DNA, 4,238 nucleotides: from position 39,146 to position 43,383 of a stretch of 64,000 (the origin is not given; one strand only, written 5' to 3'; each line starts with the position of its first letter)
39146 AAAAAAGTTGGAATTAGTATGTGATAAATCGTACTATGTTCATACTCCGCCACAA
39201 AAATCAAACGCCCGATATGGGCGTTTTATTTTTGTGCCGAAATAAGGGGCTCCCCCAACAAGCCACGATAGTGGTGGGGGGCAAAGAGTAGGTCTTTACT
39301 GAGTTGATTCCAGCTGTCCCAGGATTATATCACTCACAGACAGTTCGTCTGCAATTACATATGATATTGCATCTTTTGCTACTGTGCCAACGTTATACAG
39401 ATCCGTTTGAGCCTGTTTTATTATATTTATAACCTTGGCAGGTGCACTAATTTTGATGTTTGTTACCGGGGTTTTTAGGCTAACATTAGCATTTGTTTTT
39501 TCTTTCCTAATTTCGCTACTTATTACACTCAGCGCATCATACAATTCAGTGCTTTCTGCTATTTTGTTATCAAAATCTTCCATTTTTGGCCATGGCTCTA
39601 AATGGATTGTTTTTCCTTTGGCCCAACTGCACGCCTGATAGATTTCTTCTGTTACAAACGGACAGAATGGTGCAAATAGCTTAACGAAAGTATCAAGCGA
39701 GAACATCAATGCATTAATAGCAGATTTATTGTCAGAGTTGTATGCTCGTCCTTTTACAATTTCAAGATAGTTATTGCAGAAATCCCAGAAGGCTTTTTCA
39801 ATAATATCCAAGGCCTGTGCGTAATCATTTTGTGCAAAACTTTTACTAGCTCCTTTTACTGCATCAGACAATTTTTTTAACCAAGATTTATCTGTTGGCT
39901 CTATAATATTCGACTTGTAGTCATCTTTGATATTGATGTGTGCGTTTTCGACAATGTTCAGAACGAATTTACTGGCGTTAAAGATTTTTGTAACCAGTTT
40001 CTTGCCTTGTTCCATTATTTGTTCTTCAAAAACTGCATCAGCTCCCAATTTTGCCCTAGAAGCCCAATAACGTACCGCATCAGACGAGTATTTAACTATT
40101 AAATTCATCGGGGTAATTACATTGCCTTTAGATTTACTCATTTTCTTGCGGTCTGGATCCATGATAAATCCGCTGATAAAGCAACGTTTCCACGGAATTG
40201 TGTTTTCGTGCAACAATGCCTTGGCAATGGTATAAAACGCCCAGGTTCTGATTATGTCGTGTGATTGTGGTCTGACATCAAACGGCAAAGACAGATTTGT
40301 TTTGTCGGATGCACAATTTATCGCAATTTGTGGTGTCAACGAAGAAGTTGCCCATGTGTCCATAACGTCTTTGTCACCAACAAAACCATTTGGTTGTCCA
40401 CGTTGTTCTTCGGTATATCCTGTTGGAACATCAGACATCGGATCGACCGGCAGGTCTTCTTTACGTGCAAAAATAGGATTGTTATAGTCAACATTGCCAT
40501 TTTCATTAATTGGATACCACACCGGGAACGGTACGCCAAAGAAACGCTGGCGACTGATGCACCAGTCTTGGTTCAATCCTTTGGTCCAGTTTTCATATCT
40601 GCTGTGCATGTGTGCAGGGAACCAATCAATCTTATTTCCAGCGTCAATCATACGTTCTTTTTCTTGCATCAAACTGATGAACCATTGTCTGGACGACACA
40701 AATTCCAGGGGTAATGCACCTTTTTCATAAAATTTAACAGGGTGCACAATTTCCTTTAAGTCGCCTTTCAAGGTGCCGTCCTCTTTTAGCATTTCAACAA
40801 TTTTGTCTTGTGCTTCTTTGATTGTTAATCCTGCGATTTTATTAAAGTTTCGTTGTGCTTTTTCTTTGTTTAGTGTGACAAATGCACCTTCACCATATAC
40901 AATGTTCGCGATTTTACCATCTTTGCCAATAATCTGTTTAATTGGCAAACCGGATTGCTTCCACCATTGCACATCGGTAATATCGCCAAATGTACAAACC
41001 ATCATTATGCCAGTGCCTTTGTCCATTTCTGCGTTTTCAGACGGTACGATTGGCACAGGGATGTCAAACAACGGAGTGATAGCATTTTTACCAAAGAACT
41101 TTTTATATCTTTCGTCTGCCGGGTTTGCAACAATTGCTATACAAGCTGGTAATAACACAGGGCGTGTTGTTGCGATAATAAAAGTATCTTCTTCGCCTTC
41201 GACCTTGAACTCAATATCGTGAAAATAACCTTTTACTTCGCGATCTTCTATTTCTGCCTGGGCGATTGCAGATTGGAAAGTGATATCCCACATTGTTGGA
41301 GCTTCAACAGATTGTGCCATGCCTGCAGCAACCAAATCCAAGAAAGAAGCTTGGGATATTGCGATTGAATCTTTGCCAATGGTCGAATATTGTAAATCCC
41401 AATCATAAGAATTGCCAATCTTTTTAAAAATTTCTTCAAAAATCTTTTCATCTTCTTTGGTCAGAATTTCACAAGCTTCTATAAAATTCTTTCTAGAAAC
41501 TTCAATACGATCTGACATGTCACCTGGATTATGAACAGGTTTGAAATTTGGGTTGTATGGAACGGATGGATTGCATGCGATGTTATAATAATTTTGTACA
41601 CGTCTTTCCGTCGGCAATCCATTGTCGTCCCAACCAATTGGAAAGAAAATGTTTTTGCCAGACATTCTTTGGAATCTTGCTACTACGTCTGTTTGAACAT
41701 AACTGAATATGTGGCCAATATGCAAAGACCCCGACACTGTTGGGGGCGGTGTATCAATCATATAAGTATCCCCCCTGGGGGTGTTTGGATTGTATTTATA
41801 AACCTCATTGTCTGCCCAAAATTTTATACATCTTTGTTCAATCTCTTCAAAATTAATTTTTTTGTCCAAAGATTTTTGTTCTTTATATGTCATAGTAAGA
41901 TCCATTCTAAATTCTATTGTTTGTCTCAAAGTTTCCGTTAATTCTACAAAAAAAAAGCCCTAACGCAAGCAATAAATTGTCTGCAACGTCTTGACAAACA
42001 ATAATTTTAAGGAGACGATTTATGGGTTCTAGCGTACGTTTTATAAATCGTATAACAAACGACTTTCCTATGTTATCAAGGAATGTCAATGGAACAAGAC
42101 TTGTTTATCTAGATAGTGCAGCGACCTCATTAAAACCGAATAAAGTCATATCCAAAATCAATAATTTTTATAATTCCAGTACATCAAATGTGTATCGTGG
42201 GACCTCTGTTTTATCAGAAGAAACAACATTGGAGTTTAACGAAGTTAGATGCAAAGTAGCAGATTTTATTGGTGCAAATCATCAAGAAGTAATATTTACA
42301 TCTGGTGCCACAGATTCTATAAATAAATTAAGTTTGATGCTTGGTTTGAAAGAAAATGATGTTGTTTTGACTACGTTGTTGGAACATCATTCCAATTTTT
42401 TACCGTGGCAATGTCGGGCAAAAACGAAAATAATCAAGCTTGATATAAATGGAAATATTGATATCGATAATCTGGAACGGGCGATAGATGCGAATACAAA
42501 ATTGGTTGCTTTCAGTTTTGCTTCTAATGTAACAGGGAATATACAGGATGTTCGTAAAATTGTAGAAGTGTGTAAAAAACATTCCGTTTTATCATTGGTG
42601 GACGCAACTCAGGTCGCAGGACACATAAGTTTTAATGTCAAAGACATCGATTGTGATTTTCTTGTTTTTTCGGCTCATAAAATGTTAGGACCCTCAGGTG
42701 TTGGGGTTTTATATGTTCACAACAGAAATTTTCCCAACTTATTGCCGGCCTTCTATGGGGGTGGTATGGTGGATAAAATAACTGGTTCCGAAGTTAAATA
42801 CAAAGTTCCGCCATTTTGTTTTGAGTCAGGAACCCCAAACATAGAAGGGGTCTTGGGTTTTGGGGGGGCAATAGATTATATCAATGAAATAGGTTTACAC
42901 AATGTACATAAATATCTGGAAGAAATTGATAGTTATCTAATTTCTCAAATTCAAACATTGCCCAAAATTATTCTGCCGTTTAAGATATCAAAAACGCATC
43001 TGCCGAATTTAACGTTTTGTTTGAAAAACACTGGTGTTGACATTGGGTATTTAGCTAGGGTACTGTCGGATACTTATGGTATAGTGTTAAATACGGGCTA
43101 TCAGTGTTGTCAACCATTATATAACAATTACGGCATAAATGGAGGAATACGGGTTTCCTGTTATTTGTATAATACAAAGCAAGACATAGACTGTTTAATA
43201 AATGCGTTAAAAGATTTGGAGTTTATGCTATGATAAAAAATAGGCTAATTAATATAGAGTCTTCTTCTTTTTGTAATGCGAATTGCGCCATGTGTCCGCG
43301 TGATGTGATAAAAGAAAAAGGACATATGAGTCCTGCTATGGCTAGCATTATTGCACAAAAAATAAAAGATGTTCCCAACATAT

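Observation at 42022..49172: Uncharacterised biosynthetic gene cluster next to an archaeal-type ValRS: possible aminoacyl-adenylate mimic or gamma-glutamylated, sulfur-containing metabolite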

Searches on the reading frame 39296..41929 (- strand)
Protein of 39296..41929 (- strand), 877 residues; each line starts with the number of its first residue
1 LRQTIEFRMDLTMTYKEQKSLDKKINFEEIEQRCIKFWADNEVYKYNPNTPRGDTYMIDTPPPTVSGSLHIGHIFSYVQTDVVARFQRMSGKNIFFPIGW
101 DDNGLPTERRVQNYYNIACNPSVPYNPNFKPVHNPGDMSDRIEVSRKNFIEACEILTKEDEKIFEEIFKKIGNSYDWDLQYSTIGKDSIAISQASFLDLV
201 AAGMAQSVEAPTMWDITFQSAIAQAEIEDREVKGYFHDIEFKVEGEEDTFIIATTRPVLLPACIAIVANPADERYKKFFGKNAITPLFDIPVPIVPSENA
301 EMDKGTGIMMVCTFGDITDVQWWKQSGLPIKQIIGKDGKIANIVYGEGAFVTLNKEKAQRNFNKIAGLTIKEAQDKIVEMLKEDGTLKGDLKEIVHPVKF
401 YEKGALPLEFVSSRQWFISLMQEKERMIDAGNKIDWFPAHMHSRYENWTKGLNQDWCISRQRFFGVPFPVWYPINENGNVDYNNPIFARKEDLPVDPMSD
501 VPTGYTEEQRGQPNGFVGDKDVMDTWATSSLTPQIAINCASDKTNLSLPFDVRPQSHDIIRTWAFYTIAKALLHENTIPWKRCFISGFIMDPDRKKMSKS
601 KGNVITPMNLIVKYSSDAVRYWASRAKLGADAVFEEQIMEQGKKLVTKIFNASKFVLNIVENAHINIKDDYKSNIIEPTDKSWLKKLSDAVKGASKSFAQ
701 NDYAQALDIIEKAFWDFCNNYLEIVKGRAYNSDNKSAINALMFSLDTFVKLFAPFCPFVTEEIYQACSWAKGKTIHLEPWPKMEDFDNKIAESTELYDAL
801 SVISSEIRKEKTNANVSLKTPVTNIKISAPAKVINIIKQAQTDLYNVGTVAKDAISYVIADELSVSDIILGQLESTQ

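Call 3: search_protein_families(library=pfam, proteins=[window:39296-41929:-])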
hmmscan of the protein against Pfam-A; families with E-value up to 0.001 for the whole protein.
window:39296-41929:- (877 aa): 6 families
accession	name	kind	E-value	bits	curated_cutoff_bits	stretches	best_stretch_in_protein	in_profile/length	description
PF00133.28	tRNA-synt_1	-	6e-76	256.3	22.7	1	35-632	3-411/414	tRNA synthetases class I (I, L, M and V)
PF08264.19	Anticodon_1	-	1.9e-28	99.6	25.1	1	680-823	1-145/148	Anticodon-binding domain of tRNA ligase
PF09334.17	tRNA-synt_1g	-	1.2e-18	67.5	20.1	2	57-110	2-55/391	tRNA synthetases class I (M)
PF01406.26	tRNA-synt_1e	-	2.6e-07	30.8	27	0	582-643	239-300/301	tRNA synthetases class I (C) catalytic domain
PF13603.12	tRNA-synt_1_2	-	1.1e-06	28.8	25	1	278-381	84-184/185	Leucyl-tRNA synthetase, editing domain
PF01921.24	tRNA-synt_1f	-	3.5e-06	26.6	27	0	588-629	274-315/360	tRNA synthetases class I (K)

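Call 4: search_protein_families(library=ncbifam, proteins=[window:39296-41929:-])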
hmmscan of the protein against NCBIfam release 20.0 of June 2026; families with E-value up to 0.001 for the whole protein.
window:39296-41929:- (877 aa): 19 families
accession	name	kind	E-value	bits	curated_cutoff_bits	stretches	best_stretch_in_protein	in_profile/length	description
NF000540.1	alt_ValS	exception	0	1105.3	900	1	24-852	3-825/827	valine--tRNA ligase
NF009687.0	PRK13208.1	equivalog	0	1026.3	738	1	17-852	2-785/801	valine--tRNA ligase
TIGR00422.1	valS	equivalog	1.9e-182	608.4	612.1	1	23-849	3-780/863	valine--tRNA ligase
NF004349.1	PRK05729.1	equivalog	6e-136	454.8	704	1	23-852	2-766/860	valine--tRNA ligase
TIGR00392.1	ileS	equivalog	4.7e-105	352.6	621.4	2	302-829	321-851/861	isoleucine--tRNA ligase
NF011492.0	PRK14900.1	equivalog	1.3e-84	284.8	1783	1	16-853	4-796/1044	valine--tRNA ligase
NF000257.1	MupA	exception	4.4e-50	170.4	1900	2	361-830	343-820/1024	mupirocin-resistant isoleucine--tRNA ligase MupA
NF040702.1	ileS_w_GNAT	exception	7.4e-50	169.5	1999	2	290-841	491-1031/1100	isoleucine--tRNA ligase, N-acetyltransferase domain-containing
TIGR00396.1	leuS_bact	equivalog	9.9e-47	159.6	548.4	4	26-109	2-84/843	leucine--tRNA ligase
NF008957.0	PRK12300.1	subfamily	1.1e-45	155.9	677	2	24-273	3-241/946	leucine--tRNA ligase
NF000258.1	MupB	exception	2.6e-43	148.1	1900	2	371-835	357-827/1033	mupirocin-resistant isoleucine--tRNA ligase MupB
TIGR00395.1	leuS_arch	equivalog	4.9e-40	137.4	648.5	2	547-834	571-840/938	leucine--tRNA ligase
TIGR00398.1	metG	equivalog_domain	8.2e-30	104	336.35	2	574-771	307-505/530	methionine--tRNA ligase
NF008900.0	PRK12267.1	equivalog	5.2e-24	84.7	598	2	555-850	260-558/648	methionine--tRNA ligase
NF001100.0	PRK00133.1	equivalog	4.8e-20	71.7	587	2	57-110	8-61/676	methionine--tRNA ligase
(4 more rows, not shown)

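Call 58: find_homologous_proteins(query=window:39296-41893:-)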
Query window:39296-41893:- (865 aa): 8000 proteins with E <= 0.001 among 8000 candidates; the best 120 are listed.
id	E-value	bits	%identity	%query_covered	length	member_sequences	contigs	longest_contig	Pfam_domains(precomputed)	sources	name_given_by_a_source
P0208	0.0e+0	1990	99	100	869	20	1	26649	PF09334.18,PF01406.26,PF08264.20,PF13603.13,PF01921.25,PF00133.29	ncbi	-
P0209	0.0e+0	1662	80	100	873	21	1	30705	PF09334.18,PF01406.26,PF08264.20,PF13603.13,PF01921.25,PF00133.29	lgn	-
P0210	0.0e+0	1337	65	100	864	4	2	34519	PF09334.18,PF01406.26,PF08264.20,PF13603.13,PF00133.29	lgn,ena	-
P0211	0.0e+0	1333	65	99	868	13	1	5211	PF09334.18,PF01406.26,PF08264.20,PF13603.13,PF00133.29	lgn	-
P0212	0.0e+0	1333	64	100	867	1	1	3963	PF09334.18,PF01406.26,PF08264.20,PF13603.13,PF01921.25,PF00133.29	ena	-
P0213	0.0e+0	1330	64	99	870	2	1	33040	PF09334.18,PF01406.26,PF08264.20,PF13603.13,PF01921.25,PF00133.29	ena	-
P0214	0.0e+0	1330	66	99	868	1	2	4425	PF09334.18,PF01406.26,PF08264.20,PF00133.29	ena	-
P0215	0.0e+0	1329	65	99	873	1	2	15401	PF09334.18,PF08264.20,PF13603.13,PF00133.29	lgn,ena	-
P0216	0.0e+0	1329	65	99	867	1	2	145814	PF09334.18,PF01406.26,PF08264.20,PF13603.13,PF01921.25,PF00133.29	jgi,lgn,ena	-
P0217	0.0e+0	1326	66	99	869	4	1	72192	PF09334.18,PF01406.26,PF08264.20,PF00133.29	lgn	-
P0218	0.0e+0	1326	64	99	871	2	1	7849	PF09334.18,PF01406.26,PF08264.20,PF13603.13,PF00133.29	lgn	-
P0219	0.0e+0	1323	64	99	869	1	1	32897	PF09334.18,PF01406.26,PF08264.20,PF01921.25,PF00133.29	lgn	-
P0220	0.0e+0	1322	65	99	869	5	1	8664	PF09334.18,PF01406.26,PF08264.20,PF13603.13,PF01921.25,PF00133.29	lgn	-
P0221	0.0e+0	1322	64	99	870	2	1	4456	PF09334.18,PF01406.26,PF08264.20,PF00133.29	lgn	-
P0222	0.0e+0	1321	65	99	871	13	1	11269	PF09334.18,PF01406.26,PF08264.20,PF00133.29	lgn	-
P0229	0.0e+0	1299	64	99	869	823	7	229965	PF09334.18,PF01406.26,PF08264.20,PF13603.13,PF01921.25,PF00133.29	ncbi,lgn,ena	-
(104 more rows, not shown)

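Call 59: find_encoding_contigs(protein=P0229, flank=8000, max_places=3)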
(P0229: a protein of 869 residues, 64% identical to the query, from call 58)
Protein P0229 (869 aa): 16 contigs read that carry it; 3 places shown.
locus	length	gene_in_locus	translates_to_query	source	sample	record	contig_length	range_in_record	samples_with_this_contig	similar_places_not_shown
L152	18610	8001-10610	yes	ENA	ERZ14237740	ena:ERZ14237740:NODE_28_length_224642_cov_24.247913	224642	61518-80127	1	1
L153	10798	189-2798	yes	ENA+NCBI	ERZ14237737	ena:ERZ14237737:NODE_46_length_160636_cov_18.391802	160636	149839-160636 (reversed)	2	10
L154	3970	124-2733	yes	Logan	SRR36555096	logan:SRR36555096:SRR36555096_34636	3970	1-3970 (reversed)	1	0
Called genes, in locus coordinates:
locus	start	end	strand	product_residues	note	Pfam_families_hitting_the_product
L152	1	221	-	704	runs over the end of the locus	PF05170:AsmA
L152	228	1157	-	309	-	PF00849:PseudoU_synth_2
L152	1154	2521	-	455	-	PF05496:RuvB_N, PF00004:AAA, PF07728:AAA_5 (weak), PF13173:AAA_14 (faint), PF13238:AAA_18 (faint), PF16193:AAA_assoc_2, PF12002:MgsA_C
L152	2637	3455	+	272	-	PF00270:DEAD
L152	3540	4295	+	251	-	PF20772:TACO1_YebC_N, PF01709:Transcrip_reg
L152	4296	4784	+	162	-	PF02075:RuvC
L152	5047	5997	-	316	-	-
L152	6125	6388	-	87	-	-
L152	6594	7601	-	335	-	-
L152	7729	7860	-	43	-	-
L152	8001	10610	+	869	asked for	PF00133:tRNA-synt_1, PF01921:tRNA-synt_1f (faint), PF01406:tRNA-synt_1e (faint), PF09334:tRNA-synt_1g, PF13603:tRNA-synt_1_2 (faint), PF08264:Anticodon_1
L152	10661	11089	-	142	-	PF00190:Cupin_1 (weak), PF07883:Cupin_2, PF05899:Cupin_3 (weak)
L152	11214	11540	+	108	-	PF01638:HxlR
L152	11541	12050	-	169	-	PF01713:Smr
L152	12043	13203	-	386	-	PF03562:MltA, PF06725:3D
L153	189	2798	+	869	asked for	PF00133:tRNA-synt_1, PF01921:tRNA-synt_1f (faint), PF01406:tRNA-synt_1e (faint), PF09334:tRNA-synt_1g, PF13603:tRNA-synt_1_2 (faint), PF08264:Anticodon_1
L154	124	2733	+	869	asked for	PF00133:tRNA-synt_1, PF01921:tRNA-synt_1f (faint), PF01406:tRNA-synt_1e (faint), PF09334:tRNA-synt_1g, PF13603:tRNA-synt_1_2 (faint), PF08264:Anticodon_1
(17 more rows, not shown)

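Call 60: find_encoding_contigs(protein=P0216, flank=8000, max_places=2)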
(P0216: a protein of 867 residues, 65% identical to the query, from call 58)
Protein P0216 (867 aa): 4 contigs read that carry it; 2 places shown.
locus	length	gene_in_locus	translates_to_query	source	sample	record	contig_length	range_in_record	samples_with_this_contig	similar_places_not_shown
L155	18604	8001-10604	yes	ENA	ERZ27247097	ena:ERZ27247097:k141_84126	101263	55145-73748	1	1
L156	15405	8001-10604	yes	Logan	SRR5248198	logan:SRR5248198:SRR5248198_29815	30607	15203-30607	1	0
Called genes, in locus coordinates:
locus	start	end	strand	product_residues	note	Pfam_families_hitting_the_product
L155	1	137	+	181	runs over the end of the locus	PF03938:OmpH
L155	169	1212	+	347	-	PF04613:LpxD, PF25084:LbH_EIF2B, PF25087:GMPPB_C (weak), PF00132:Hexapep, PF14602:Hexapep_2, PF00132:Hexapep (weak)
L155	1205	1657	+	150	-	PF22817:ApeP-like, PF07977:FabA, PF22818:ApeI-like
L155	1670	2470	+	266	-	PF00132:Hexapep (weak), PF25084:LbH_EIF2B (faint), PF25087:GMPPB_C, PF00132:Hexapep, PF13720:Acetyltransf_11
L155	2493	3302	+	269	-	PF17930:LpxI_N, PF06230:LpxI_C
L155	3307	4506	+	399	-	PF02684:LpxB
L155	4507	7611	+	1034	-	PF05170:AsmA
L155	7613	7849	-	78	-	PF13467:RHH_4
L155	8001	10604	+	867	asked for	PF00133:tRNA-synt_1, PF01921:tRNA-synt_1f (faint), PF01406:tRNA-synt_1e (faint), PF09334:tRNA-synt_1g, PF13603:tRNA-synt_1_2 (faint), PF08264:Anticodon_1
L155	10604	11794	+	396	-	PF17785:PUA_3, PF10672:Methyltrans_SAM, PF03602:Cons_hypoth95, PF05175:MTS (weak), PF06325:PrmA (faint), PF09445:Methyltransf_15, PF13847:Methyltransf_31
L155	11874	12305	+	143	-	-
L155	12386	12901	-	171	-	PF01467:CTP_transf_like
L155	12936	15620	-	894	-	PF00521:DNA_topoisoIV, PF03989:DNA_gyraseA_C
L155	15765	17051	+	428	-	PF00270:DEAD, PF04851:ResIII, PF00271:Helicase_C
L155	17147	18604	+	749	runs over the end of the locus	PF03968:LptD_N (faint), PF19838:LptD_2 (faint), PF04453:LptD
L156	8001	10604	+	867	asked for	PF00133:tRNA-synt_1, PF01921:tRNA-synt_1f (faint), PF01406:tRNA-synt_1e (faint), PF09334:tRNA-synt_1g, PF13603:tRNA-synt_1_2 (faint), PF08264:Anticodon_1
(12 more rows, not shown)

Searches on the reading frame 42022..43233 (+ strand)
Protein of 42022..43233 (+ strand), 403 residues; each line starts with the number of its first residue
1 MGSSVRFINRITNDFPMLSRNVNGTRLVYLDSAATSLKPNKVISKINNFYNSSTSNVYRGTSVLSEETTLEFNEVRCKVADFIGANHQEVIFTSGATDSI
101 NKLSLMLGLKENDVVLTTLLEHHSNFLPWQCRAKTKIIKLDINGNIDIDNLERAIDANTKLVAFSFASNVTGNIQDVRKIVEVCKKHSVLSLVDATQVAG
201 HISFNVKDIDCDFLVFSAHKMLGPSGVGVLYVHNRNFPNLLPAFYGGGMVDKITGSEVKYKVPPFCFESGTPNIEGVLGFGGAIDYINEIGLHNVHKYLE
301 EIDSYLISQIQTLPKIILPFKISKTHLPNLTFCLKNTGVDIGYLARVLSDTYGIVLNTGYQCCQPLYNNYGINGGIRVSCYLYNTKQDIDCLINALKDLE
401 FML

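Call 3: search_protein_families(library=pfam, proteins=[window:42022-43233:+])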
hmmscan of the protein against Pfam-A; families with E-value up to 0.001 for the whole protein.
window:42022-43233:+ (403 aa): 5 families
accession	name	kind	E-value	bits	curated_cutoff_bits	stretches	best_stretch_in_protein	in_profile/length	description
PF00266.25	Aminotran_5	-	1e-107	360.8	21.5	1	28-392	1-371/371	Aminotransferase class-V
PF01053.26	Cys_Met_Meta_PP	-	1.4e-11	44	27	1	78-223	60-201/381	Cys/Met metabolism PLP-dependent enzyme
PF00155.27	Aminotran_1_2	-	1.4e-10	41.4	19.7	1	72-233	44-234/361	Aminotransferase class I and II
PF01041.23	DegT_DnrJ_EryC1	-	6.9e-08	32.5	19.8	1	68-200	25-151/360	DegT/DnrJ/EryC1/StrS aminotransferase family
PF01212.27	Beta_elim_lyase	-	0.00078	19.3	27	1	72-223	34-202/288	Beta-eliminating lyase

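Call 4: search_protein_families(library=ncbifam, proteins=[window:42022-43233:+])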
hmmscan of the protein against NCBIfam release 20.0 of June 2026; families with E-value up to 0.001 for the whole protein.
window:42022-43233:+ (403 aa): 67 families (the best 25 are shown)
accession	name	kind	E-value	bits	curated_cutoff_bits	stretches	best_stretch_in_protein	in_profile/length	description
TIGR01979.1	sufS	subfamily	5.7e-120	400.9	475.1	1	10-399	2-398/403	SufS family cysteine desulfurase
NF041166.1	f2_encap_cargo1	exception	9.5e-96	322.3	800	1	8-399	227-623/623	family 2A encapsulin nanocompartment cargo protein cysteine desulfurase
NF006791.0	PRK09295.1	equivalog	2.2e-90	303.7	661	1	8-400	5-402/406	cysteine desulfurase SufS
NF008126.0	PRK10874.1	equivalog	1e-78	265.3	607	1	12-397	10-393/401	cysteine desulfurase CsdA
TIGR03392.1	FeS_syn_CsdA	equivalog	3.9e-78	263.4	493.6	1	12-398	7-391/398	cysteine desulfurase CsdA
TIGR01977.1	am_tr_V_EF2568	hypoth_equivalog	6.1e-64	216.4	377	1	28-399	1-376/376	cysteine desulfurase family protein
NF040779.1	Sec_lyase_SclA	exception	8.6e-51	173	525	1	28-399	1-376/378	selenocysteine lyase SclA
TIGR01976.1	am_tr_V_VC1184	hypoth_equivalog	2.6e-48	165.3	352.35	1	9-396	4-401/401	cysteine desulfurase-like protein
TIGR03402.1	FeS_nifS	equivalog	1.3e-42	145.9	530.75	1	28-397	1-367/379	cysteine desulfurase NifS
TIGR03235.1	DNA_S_dndA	equivalog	5.7e-38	131.1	480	1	29-317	1-283/353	cysteine desulfurase DndA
NF010611.0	PRK14012.1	equivalog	3.4e-37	128.4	548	1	28-329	7-302/406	IscS subfamily cysteine desulfurase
TIGR02006.1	IscS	equivalog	2.4e-34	119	643.2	1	28-249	5-233/402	IscS subfamily cysteine desulfurase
NF002806.0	PRK02948.1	subfamily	1.4e-31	109.9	304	1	27-362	1-323/381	IscS subfamily cysteine desulfurase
TIGR03403.1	nifS_epsilon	equivalog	2.7e-29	102.1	587.7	1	28-289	1-255/382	NifS family cysteine desulfurase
TIGR04343.1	egtE_PLP_lyase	equivalog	1.2e-20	73.7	400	1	28-303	15-280/370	ergothioneine biosynthesis PLP-dependent enzyme EgtE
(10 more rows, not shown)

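Call 24: list_cluster_members(proteins=[window:42022-43230:+, window:43230-44123:+, window:44113-45453:+, window:45476-46408:+, window:46428-47174:+, window:47167-48348:+, window:48579-49172:-, P0002, P0004, P0005])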
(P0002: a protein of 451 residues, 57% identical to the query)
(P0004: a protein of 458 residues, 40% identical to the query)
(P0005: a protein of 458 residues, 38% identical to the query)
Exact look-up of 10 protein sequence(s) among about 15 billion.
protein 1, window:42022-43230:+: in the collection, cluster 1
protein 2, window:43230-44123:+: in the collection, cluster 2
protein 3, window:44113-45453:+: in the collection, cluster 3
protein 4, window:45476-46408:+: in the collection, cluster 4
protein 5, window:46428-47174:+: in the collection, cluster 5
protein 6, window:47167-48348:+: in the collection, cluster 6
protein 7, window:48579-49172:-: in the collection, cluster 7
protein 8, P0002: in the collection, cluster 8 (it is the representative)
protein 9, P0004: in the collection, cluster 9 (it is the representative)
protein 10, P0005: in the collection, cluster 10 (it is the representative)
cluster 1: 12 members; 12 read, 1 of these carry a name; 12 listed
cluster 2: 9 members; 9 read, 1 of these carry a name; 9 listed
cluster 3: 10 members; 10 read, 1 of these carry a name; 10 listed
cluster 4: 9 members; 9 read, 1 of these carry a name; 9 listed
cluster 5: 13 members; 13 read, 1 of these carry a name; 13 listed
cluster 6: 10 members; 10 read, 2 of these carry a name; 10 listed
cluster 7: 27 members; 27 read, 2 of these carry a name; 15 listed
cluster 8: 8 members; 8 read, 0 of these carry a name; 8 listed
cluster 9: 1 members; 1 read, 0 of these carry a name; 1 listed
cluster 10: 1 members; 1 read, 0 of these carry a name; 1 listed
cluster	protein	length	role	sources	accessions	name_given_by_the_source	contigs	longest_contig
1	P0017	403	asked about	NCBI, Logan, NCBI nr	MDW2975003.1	MAG: aminotransferase class V-fold PLP-dependent enzyme [Alphaproteobacteria bacterium] | aminotransferase class V-fold PLP-dependent enzyme [Alphaproteobacteria bacterium]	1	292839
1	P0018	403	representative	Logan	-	-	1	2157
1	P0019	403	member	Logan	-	-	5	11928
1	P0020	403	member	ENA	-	-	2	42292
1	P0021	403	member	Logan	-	-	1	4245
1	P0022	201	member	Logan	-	-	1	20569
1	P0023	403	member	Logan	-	-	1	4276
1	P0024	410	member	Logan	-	-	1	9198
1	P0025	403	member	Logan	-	-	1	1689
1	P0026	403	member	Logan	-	-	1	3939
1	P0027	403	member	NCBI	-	-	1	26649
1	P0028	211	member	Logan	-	-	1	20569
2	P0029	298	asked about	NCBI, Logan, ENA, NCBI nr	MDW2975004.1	MAG: radical SAM protein [Alphaproteobacteria bacterium] | radical SAM protein [Alphaproteobacteria bacterium]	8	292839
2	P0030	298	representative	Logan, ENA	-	-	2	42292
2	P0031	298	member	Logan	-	-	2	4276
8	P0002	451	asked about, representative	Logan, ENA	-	-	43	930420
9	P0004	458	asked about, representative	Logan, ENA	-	-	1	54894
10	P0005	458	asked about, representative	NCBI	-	-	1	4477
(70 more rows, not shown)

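Call 69: search_protein_families(library=padloc, proteins=[window:42022-43233:+], max_evalue=0.001)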
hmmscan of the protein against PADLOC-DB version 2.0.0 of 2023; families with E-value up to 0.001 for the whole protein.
window:42022-43233:+ (403 aa): 2 families
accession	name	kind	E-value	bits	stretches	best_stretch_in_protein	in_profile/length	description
PDLC02759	SspA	-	4.3e-52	175.7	1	29-339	1-302/374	SspA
PDLC02657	DndA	-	1.7e-50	170.4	1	28-392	1-364/372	DndA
